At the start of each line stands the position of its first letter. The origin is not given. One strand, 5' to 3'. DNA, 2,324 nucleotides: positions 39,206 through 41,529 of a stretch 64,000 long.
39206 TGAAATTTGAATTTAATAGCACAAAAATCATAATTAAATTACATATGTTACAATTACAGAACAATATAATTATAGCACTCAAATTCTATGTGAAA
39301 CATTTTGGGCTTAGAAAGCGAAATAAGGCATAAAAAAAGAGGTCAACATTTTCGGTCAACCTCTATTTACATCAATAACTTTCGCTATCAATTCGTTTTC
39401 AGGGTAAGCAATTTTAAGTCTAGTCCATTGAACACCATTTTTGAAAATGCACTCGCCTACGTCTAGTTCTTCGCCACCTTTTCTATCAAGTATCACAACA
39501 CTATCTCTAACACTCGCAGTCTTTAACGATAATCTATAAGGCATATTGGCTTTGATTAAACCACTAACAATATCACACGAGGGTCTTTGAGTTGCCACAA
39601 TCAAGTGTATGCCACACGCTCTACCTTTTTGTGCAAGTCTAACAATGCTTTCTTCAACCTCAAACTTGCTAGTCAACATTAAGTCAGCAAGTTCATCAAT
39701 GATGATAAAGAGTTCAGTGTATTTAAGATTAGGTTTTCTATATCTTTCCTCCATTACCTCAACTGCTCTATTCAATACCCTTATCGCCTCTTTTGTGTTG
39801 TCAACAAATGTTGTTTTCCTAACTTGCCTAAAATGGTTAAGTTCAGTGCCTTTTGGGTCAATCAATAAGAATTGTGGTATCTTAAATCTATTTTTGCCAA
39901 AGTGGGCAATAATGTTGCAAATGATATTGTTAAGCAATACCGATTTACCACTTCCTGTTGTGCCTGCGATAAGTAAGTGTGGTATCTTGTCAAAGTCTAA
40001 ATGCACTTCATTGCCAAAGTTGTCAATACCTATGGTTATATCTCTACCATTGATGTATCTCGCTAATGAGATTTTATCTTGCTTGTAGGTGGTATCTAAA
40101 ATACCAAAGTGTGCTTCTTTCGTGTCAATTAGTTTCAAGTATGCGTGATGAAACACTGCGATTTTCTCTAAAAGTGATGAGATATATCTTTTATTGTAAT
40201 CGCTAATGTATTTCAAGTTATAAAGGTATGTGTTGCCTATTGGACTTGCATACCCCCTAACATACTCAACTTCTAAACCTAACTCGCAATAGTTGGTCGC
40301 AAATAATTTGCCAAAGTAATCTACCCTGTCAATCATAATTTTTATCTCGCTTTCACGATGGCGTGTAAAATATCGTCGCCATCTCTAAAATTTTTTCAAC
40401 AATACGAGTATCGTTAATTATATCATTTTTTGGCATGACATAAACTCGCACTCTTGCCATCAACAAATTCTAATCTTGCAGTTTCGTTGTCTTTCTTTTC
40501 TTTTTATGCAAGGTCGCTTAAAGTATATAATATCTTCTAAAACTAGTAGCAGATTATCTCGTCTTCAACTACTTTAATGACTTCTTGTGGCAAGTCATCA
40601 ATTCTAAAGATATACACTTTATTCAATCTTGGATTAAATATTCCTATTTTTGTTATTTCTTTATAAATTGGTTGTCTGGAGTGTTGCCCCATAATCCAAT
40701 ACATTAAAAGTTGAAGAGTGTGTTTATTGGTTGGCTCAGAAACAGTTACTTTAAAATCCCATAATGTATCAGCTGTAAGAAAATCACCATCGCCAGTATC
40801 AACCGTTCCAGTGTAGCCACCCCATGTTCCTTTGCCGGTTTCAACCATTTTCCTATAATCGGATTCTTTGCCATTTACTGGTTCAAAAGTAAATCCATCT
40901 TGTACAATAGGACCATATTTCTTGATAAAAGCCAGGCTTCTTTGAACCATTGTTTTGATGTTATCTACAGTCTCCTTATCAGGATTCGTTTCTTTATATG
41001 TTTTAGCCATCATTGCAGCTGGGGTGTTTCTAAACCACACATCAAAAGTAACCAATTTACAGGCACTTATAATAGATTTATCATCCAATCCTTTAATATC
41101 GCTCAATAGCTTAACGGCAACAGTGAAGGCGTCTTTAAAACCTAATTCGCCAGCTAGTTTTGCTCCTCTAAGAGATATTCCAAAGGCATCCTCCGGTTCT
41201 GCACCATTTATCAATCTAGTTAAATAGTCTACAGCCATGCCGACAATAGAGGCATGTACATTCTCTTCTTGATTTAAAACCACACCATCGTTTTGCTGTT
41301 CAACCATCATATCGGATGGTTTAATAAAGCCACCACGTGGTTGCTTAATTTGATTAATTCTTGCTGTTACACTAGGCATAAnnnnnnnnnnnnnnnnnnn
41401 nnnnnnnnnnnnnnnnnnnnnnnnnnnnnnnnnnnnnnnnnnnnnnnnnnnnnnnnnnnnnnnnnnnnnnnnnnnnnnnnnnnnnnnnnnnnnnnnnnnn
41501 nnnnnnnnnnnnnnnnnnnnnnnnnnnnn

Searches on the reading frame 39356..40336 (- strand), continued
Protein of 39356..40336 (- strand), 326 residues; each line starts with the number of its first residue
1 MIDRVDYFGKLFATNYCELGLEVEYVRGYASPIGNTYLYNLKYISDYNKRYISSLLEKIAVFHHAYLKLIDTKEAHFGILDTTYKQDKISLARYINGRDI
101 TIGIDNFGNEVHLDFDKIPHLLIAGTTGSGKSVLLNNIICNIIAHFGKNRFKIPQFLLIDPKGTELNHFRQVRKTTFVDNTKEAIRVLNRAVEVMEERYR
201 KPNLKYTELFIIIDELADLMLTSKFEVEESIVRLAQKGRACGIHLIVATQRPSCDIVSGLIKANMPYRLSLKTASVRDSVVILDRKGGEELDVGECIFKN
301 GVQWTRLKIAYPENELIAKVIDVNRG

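Call 73: find_encoding_contigs(protein=P0054, flank=5000, max_places=2)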
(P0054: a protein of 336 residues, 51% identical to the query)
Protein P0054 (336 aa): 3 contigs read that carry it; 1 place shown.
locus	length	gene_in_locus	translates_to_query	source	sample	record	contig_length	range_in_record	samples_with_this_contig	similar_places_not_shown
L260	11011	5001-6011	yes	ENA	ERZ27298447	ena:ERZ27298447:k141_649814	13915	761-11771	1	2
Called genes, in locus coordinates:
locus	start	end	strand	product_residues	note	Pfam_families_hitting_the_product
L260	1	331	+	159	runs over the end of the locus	-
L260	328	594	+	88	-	-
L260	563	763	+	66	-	-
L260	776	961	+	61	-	-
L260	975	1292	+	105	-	-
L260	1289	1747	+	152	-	-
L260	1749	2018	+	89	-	-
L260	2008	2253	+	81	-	-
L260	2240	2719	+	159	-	-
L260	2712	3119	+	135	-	-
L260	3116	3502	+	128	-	-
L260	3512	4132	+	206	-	-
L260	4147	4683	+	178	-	-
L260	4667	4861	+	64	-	-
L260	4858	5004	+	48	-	-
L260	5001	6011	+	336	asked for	PF01580:FtsK_SpoIIIE, PF01935:DUF87 (faint), PF01580:FtsK_SpoIIIE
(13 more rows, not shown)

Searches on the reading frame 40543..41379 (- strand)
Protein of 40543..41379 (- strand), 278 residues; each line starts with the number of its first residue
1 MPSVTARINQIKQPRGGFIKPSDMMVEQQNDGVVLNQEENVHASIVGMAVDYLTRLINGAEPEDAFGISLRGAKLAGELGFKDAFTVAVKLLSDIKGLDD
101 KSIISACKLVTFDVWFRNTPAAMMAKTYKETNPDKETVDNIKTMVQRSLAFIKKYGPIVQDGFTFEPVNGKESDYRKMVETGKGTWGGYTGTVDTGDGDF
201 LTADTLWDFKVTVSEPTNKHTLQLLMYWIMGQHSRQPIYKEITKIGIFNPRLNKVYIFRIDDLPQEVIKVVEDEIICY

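Call 5: search_protein_families(library=pfam, proteins=[window:40543-41379:-], max_evalue=0.01)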
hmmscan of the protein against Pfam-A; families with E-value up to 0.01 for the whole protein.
window:40543-41379:- (278 aa): 0 families

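Call 6: search_protein_families(library=padloc, proteins=[window:40543-41379:-], max_evalue=0.01)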
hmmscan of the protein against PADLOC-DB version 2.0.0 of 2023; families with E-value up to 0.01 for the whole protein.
window:40543-41379:- (278 aa): 2 families
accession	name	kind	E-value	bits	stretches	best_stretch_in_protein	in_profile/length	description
PDLC05052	PDC-S61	-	5.3e-108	358.4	1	1-278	1-250/253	-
PDLC03797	RTasPDDEXK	-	2.8e-12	44.8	1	191-266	130-202/226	DRT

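Call 7: search_protein_families(library=ncbifam, proteins=[window:40543-41379:-], max_evalue=0.01)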
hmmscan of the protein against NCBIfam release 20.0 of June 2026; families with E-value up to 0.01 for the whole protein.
window:40543-41379:- (278 aa): 0 families

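Call 8: search_protein_families(library=phrogs, proteins=[window:40543-41379:-], max_evalue=0.01)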
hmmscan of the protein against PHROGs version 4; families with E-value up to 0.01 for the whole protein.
window:40543-41379:- (278 aa): 1 family
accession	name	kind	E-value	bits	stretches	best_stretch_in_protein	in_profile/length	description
phrog_34041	-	unknown function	0.00017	22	0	193-258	224-299/354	-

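Call 74: find_encoding_contigs(protein=window:40543-41379:-, flank=5000, max_places=6)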
Protein window:40543-41379:- (278 aa): 5 contigs read that carry it; 2 places shown.
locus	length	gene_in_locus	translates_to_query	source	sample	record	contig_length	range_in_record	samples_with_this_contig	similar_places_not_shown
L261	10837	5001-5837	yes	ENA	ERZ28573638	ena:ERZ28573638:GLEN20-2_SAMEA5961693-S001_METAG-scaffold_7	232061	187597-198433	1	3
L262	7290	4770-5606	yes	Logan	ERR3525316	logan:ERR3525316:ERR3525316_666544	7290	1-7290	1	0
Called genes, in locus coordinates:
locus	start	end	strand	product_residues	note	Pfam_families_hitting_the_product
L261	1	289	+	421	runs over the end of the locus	PF01420:Methylase_S (weak)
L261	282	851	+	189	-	-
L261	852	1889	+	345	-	-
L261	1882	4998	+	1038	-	PF04313:HSDR_N, PF04851:ResIII, PF00270:DEAD, PF18766:SWI2_SNF2, PF22679:T1R_D3-like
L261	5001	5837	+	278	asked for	-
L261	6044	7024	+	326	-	PF01580:FtsK_SpoIIIE, PF01935:DUF87 (weak), PF01580:FtsK_SpoIIIE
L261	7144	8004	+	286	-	PF01844:HNH, PF14279:HNH_5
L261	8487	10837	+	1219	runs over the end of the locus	PF00580:UvrD-helicase, PF01443:Viral_helicase1 (faint), PF13086:AAA_11 (weak), PF13245:AAA_19, PF13604:AAA_30 (faint), PF00580:UvrD-helicase, PF13361:UvrD_C, PF00570:HRDC, +1 more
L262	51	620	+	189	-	-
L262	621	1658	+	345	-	-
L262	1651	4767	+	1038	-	PF04313:HSDR_N, PF04851:ResIII, PF00270:DEAD, PF18766:SWI2_SNF2, PF22679:T1R_D3-like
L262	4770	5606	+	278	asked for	-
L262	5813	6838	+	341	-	PF01580:FtsK_SpoIIIE, PF01935:DUF87 (weak), PF01580:FtsK_SpoIIIE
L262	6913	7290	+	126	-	?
